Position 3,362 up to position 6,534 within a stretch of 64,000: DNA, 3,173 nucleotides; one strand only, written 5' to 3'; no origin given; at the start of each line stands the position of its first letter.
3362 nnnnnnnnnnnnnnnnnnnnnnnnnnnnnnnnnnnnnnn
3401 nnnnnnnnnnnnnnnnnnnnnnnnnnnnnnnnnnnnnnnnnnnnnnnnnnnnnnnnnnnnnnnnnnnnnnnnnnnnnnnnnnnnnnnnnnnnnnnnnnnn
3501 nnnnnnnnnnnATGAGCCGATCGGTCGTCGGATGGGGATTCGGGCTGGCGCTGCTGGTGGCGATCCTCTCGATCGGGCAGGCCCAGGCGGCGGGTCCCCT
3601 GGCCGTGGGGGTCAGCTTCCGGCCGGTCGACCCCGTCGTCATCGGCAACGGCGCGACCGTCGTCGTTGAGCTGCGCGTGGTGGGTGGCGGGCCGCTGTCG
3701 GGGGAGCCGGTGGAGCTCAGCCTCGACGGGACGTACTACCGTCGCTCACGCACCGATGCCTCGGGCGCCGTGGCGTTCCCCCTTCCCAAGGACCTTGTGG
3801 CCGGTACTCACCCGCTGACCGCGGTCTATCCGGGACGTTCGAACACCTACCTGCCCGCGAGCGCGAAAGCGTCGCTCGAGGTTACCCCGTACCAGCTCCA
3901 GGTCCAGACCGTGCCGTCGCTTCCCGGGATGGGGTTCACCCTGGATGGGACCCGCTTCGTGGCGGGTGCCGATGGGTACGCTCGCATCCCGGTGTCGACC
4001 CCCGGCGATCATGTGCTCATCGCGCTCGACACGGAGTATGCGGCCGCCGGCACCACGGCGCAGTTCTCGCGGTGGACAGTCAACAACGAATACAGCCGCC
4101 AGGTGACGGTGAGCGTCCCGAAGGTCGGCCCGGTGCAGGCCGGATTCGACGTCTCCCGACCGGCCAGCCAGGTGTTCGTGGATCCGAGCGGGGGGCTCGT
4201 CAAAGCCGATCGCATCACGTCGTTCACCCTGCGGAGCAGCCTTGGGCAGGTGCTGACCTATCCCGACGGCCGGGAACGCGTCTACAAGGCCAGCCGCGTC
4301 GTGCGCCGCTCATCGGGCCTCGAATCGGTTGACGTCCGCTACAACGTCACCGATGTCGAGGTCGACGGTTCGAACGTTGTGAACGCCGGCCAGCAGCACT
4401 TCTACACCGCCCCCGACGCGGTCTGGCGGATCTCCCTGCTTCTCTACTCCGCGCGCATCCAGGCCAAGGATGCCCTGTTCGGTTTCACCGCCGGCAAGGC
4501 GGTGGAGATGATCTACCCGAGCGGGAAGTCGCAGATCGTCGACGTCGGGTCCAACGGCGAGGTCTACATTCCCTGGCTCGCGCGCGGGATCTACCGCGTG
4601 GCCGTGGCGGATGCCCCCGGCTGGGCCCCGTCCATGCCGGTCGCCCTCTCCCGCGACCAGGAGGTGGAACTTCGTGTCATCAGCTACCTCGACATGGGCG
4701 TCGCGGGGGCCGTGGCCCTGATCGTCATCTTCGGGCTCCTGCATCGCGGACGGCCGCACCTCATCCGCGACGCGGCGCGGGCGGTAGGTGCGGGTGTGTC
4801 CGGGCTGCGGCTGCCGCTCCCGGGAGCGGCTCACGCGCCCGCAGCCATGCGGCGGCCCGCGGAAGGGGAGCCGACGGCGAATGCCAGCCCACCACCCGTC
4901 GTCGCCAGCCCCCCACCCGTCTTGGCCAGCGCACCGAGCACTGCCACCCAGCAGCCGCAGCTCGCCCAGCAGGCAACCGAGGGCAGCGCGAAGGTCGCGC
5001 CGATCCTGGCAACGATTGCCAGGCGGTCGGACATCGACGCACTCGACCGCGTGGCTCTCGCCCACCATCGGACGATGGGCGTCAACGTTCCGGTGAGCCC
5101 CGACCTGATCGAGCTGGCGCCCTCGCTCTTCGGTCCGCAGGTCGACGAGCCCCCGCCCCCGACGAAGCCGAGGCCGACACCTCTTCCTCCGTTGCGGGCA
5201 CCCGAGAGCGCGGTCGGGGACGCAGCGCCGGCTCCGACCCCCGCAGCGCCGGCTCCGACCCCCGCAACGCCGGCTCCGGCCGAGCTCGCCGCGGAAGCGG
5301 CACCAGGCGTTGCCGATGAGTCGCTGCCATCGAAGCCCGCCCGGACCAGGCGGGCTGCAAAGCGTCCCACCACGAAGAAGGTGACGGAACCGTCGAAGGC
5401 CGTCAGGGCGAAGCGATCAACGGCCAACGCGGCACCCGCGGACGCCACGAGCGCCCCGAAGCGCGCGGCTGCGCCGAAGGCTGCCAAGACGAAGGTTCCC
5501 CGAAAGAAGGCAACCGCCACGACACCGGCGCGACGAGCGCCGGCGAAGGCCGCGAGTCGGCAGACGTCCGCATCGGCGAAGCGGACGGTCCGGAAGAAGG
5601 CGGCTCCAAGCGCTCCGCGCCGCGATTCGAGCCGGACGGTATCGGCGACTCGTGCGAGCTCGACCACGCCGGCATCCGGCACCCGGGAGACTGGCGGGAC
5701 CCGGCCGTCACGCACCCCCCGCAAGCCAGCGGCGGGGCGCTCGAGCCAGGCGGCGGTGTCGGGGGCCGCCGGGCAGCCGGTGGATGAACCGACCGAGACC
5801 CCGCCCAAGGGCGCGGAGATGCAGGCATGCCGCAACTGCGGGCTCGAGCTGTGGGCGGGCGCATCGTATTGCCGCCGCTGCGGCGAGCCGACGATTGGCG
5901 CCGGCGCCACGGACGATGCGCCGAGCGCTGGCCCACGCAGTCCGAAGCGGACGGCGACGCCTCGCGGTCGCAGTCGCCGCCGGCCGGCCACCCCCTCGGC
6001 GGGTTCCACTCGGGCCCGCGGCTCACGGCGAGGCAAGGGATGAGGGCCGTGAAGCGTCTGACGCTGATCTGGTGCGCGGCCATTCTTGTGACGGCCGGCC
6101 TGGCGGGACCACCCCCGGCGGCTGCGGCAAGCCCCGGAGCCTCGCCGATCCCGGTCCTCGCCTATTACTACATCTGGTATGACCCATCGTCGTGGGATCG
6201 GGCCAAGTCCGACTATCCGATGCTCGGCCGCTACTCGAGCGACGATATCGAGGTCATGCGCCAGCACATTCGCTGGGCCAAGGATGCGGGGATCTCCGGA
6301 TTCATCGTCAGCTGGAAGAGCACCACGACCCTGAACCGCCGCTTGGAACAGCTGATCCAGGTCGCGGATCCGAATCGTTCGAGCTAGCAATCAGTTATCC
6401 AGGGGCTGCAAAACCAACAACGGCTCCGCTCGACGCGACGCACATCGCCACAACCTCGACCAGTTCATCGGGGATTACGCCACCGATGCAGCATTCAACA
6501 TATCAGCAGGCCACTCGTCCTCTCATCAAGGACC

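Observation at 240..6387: Four-gene translationally coupled operon decaying at both ends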

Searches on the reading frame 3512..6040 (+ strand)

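Call 5: search_protein_families(library=pfam, proteins=[window:3512-6040:+], max_evalue=0.1)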
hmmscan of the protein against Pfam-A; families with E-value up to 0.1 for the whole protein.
window:3512-6040:+ (843 aa): 5 families
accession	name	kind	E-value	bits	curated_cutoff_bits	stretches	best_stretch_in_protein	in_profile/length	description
PF16640.11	Big_3_5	-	1.2e-06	29.5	35.5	1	45-125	9-88/88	Bacterial Ig-like domain (group 3)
PF18912.6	DZR_2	-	0.0086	16.3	27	1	768-796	19-48/56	Double zinc ribbon domain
PF13240.11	Zn_Ribbon_1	-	0.016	15.5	25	1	773-793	2-22/23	zinc-ribbon domain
PF21226.3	MalQ_N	-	0.022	15.5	24.1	0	46-126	21-91/91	MalQ N-terminal beta sandwich domain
PF12773.13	DZR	-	0.064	13.9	27.3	0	773-791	1-19/45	Double zinc ribbon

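Call 6: search_protein_families(library=ncbifam, proteins=[window:3512-6040:+], max_evalue=0.1)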
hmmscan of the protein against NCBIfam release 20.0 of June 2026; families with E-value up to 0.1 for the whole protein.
window:3512-6040:+ (843 aa): 1 family
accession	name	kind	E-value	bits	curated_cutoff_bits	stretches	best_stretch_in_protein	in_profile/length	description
NF011492.0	PRK14900.1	equivalog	0.033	12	1783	1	566-699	965-1040/1044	valine--tRNA ligase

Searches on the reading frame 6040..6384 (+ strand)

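Call 5: search_protein_families(library=pfam, proteins=[window:6040-6384:+], max_evalue=0.1)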
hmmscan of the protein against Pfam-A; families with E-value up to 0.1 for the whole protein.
window:6040-6384:+ (115 aa): 2 families
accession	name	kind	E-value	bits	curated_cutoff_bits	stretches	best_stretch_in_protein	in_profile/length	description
PF16317.11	Glyco_hydro_99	-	1.1e-06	28.4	33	1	53-99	53-99/341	Glycosyl hydrolase family 99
PF13503.11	DUF4123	-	0.053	14.2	25.8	1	47-114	29-93/119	Domain of unknown function (DUF4123)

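Call 6: search_protein_families(library=ncbifam, proteins=[window:6040-6384:+], max_evalue=0.1)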
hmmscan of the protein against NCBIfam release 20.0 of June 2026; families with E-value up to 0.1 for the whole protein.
window:6040-6384:+ (115 aa): 0 families
